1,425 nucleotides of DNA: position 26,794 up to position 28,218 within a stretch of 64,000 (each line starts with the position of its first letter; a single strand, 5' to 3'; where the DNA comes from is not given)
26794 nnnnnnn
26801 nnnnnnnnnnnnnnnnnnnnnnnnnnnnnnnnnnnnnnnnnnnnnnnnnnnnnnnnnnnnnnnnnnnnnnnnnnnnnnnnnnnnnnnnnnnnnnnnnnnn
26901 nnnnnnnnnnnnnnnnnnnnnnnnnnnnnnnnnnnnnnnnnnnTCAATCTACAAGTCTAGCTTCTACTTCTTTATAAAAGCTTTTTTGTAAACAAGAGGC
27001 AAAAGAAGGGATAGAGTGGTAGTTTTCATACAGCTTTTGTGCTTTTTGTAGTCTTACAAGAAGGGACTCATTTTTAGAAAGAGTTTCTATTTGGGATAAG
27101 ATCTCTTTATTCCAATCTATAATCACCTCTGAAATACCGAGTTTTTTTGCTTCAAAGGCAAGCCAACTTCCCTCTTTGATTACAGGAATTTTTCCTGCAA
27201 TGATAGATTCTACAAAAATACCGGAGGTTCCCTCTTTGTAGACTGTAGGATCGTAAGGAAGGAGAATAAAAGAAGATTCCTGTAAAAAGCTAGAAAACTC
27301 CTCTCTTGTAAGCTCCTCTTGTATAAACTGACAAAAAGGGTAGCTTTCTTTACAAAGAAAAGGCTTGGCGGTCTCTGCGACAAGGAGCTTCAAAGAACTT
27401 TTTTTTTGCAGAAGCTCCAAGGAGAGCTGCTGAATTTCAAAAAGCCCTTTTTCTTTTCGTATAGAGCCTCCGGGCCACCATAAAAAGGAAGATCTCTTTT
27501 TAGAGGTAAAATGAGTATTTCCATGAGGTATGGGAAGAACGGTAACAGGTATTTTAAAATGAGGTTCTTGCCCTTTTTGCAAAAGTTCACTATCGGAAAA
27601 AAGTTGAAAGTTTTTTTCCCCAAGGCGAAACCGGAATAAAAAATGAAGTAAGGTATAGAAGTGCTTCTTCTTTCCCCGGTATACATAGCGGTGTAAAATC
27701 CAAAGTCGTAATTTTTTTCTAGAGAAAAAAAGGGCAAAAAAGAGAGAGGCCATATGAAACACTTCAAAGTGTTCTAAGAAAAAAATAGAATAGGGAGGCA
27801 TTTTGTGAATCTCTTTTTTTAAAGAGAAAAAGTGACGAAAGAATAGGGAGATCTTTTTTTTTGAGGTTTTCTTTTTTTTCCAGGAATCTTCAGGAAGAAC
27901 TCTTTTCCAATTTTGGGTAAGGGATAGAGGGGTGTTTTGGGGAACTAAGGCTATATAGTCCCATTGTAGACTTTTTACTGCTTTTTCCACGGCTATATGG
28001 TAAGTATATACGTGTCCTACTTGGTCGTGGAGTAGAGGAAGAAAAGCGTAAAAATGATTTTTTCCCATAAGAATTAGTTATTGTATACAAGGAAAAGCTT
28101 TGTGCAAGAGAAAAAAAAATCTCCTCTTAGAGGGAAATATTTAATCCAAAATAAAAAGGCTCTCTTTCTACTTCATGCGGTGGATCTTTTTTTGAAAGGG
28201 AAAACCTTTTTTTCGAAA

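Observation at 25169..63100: About 38-kb O-antigen/capsule-like glycan locus between uvrB and topA in a Chlamydiota-type genome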

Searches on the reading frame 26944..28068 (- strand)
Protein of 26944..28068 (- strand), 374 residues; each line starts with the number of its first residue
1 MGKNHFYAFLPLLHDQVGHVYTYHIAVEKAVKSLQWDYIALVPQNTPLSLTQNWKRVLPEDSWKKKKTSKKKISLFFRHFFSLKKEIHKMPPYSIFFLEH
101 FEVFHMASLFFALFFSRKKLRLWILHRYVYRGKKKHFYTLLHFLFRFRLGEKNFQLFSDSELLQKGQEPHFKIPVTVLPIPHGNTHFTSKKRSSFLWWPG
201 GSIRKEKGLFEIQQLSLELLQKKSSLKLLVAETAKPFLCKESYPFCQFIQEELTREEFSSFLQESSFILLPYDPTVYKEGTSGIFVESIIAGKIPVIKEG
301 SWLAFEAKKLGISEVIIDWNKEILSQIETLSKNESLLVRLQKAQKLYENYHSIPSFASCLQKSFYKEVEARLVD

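Call 3: search_protein_families(library=pfam, proteins=[window:26944-28068:-])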
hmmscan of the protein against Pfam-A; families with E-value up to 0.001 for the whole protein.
window:26944-28068:- (374 aa): 0 families

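Call 7: search_protein_families(library=ncbifam, proteins=[window:26944-28068:-], max_evalue=0.00001)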
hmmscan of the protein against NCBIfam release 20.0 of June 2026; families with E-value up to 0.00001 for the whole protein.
window:26944-28068:- (374 aa): 0 families

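Call 20: search_solved_structures(query=window:26944-28068:-, max_evalue=10)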
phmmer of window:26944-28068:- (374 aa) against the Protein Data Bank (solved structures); distinct sequences matched with E-value up to 10: 0.

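Call 70: search_protein_representatives(protein=window:26944-28068:-)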
Query: 374 residues. Proteins with E-value up to 0.001 (for the whole library): 1047; up to 1e-10: 401; up to 1e-30: 196. The best 150 are listed.
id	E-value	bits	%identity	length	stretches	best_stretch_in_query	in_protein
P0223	4.6e-146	503.3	62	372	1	2-362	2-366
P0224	1.9e-81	290.7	41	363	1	10-362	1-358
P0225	4.4e-76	273.0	41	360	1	10-361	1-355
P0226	1.3e-74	268.2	42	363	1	7-362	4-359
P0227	1.7e-72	261.2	40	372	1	1-358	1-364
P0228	4.3e-71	256.6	38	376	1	3-360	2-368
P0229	5.3e-71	256.3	40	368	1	5-361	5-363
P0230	1.1e-70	255.3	31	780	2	8-364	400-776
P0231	9.3e-68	245.7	38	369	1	5-360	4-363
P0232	3.5e-66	240.5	37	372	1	5-360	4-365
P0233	4.6e-65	236.8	38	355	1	6-359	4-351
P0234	1.2e-63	232.1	39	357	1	6-364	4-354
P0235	4.8e-63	230.2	38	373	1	4-361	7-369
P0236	1.3e-62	228.7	39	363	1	6-358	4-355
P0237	1.0e-59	219.2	38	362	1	5-362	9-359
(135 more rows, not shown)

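Call 72: search_solved_structures(query=A2, max_evalue=10)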
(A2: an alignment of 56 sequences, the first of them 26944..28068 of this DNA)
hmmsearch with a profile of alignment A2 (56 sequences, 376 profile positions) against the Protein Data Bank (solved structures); distinct sequences matched with E-value up to 10: 1.
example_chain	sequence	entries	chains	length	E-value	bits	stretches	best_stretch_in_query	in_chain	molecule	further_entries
6z1p_Af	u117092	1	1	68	2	10.7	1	78-131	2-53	Ymf69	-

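Call 73: search_protein_families(library=pfam, alignment_id=A2, max_evalue=0.01)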
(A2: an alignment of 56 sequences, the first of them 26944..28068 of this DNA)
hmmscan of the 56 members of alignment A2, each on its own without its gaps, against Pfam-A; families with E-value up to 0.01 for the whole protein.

A. member 1, window:26944-28068:- (374 aa): 0 families

B. families by the number of members that match (of 56 scanned): 6 families
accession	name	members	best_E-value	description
PF00534.26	Glycos_transf_1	5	5.4e-05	Glycosyl transferases group 1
PF13692.12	Glyco_trans_1_4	2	2e-05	Glycosyl transferases group 1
PF24785.1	RXYLT1_C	1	6e-07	RXYLT1 C-terminal domain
PF02350.25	Epimerase_2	1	1.3e-05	UDP-N-acetylglucosamine 2-epimerase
PF03016.20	Exostosin_GT47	1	0.0033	Exostosin GT47 domain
PF20488.3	Birna_VP1_thumb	1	0.0087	Birnavirus RNA dependent RNA polymerase (VP1), thumb domain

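Call 80: predict_structure(alignment_id=A2)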
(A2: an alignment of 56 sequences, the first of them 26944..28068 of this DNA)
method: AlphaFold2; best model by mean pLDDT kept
length: 374 residues; sequences in the alignment: 56
mean_pLDDT: 95.5   pTM: 0.92
mean pLDDT of the five models: 95.5, 95.3, 95.2, 95.0, 94.8
residues with pLDDT >= 90: 343; 70-90: 29; 50-70: 2; < 50: 0
segments of 3 or more residues with pLDDT < 50: none
pLDDT, mean of each block of 10 residues (from residue 1): 92 90 96 98 96 97 93 98 98 97 97 97 95 94 97 97 97 97 79 90 95 98 98 98 98 92 96 96 96 98 98 98 98 98 97 97 93 81
secondary structure, 60 per line:
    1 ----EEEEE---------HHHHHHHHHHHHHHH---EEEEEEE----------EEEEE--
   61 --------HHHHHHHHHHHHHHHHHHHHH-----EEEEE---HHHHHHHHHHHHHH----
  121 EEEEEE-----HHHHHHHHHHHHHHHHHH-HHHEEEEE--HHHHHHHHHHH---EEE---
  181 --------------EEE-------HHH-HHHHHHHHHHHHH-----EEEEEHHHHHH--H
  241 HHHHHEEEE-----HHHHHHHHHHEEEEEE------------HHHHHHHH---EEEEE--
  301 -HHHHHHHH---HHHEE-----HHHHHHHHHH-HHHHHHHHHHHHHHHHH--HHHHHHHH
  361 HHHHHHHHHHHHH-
elements in order: E5-9 H19-33 E37-43 E54-58 H69-89 E95-99 H103-116 E121-126 H132-149 E154-158 H161-171 E175-177 E195-197 H209-221 E227-231 H232-237 H240-245 E246-249 H255-264 E265-270 H283-290 E294-298 H302-309 H323-332 H334-350 H353-373

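Call 83: fold_search(model_id=the predicted structure, library=pdb)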
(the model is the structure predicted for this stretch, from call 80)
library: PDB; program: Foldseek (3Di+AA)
matches with E <= 10: 1552; with E <= 0.001: 135
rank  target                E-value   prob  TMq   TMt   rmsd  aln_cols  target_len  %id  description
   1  3fro_A                7.3e-11  1.00  0.68  0.60   5.3       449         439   12  Crystal structure of Pyrococcus abyssi glycogen synthase with open and closed conformations (released 2010-01-12)
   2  3l01_A                7.3e-11  1.00  0.66  0.59   6.0       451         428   12  Crystal structure of monomeric glycogen synthase from Pyrococcus abyssi (released 2010-12-29)
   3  6d9t                  9.6e-11  1.00  0.67  0.67   5.8       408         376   12  BshA from Staphylococcus aureus complexed with UDP (released 2019-05-08)
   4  7qsg_A                2.8e-10  1.00  0.68  0.67   5.3       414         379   14  Methylmannose polysaccharide mannosyltransferase from M. hassiacum (released 2023-01-25)
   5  2gej                  4.2e-10  1.00  0.69  0.72   4.8       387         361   10  Crystal Structure of phosphatidylinositol mannosyltransferase (PimA) from Mycobacterium smegmatis in complex with GDP-Ma (released 2007-04-03)
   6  3mbo_A                4.7e-10  1.00  0.67  0.68   5.6       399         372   12  Crystal Structure of the Glycosyltransferase BaBshA bound with UDP and L-malate (released 2010-09-29)
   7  2wtx_B                5.8e-10  1.00  0.65  0.55   5.8       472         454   10  Insight into the mechanism of enzymatic glycosyltransfer with retention through the synthesis and analysis of bisubstr (released 2010-02-23)
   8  3mbo_G                8.2e-10  1.00  0.63  0.64   6.2       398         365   13  Crystal Structure of the Glycosyltransferase BaBshA bound with UDP and L-malate (released 2010-09-29)
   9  6n1x                  1.1e-09  1.00  0.66  0.65   5.8       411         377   14  BshA from Staphylococcus aureus complexed with UDP and N-acetylglucosamine (released 2019-08-21)
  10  2jjm_A                1.5e-09  1.00  0.61  0.64   6.3       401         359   12  Crystal Structure of a family GT4 glycosyltransferase from Bacillus anthracis ORF BA1558. (released 2008-08-05)
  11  6jak_A                1.8e-09  1.00  0.65  0.56   6.0       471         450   10  OtsA apo structure (released 2019-12-04)
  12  3c48_B                2.4e-09  1.00  0.40  0.38  12.4       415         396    9  Structure of the retaining glycosyltransferase MshA: The first step in mycothiol biosynthesis. Organism: Corynebacteri (released 2008-03-25)
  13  1uqu_B                2.7e-09  1.00  0.65  0.55   6.1       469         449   10  Trehalose-6-phosphate from E. coli bound with UDP-glucose. (released 2003-11-13)
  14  4n9w                  4.2e-09  1.00  0.64  0.66   5.6       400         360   10  Crystal structure of phosphatidyl mannosyltransferase PimA (released 2014-11-12)
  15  5uof_A                8.7e-09  1.00  0.68  0.56   5.9       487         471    8  Crystal structure of alpha,alpha-trehalose 6-phosphate sythase from Burkholderia multivorans (released 2017-02-15)
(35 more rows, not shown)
